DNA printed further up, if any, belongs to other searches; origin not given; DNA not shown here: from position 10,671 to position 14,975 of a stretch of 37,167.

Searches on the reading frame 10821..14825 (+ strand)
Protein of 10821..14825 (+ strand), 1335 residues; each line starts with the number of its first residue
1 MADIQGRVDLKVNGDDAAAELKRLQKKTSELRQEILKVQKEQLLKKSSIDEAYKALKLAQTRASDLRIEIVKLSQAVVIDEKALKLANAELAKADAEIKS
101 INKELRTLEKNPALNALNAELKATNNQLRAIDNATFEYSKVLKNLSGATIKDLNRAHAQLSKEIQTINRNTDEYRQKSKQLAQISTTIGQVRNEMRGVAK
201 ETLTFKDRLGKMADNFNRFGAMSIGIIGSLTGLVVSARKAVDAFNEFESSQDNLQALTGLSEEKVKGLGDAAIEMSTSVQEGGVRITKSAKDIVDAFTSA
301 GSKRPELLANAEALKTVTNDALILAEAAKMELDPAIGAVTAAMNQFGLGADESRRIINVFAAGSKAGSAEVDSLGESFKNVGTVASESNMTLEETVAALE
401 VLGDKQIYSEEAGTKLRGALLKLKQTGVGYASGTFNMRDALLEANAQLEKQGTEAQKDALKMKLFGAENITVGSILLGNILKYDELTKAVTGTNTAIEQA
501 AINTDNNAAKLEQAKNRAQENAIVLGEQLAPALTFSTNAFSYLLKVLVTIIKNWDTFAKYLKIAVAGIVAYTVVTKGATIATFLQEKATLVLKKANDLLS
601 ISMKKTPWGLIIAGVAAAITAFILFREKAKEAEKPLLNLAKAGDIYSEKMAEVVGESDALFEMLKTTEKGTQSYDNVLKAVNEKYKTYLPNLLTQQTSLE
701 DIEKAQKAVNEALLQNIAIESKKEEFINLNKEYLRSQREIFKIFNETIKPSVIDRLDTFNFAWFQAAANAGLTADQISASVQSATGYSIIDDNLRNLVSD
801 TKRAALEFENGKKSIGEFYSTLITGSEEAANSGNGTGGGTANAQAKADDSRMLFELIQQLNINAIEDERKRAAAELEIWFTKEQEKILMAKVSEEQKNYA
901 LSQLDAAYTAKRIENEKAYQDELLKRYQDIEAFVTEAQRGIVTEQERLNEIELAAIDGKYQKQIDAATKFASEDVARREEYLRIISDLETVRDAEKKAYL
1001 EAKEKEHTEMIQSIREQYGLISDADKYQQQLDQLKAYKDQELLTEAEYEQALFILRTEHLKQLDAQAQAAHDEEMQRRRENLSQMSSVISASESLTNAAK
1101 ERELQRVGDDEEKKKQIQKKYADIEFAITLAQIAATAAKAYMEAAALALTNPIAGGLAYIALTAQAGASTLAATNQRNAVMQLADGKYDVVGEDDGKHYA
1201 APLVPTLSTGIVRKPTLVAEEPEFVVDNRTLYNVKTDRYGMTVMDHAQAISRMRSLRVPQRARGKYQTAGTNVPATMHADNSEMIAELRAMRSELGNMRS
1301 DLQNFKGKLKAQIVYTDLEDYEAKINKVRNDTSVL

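Call 49: search_protein_families(library=pfam, proteins=[window:10821-14825:+], max_evalue=0.001)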
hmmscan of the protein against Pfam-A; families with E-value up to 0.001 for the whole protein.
window:10821-14825:+ (1335 aa): 1 family
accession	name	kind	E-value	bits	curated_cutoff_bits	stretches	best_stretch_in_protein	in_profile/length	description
PF10145.14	PhageMin_Tail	-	2.4e-24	86.8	33.2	1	272-466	4-201/201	Phage-related minor tail protein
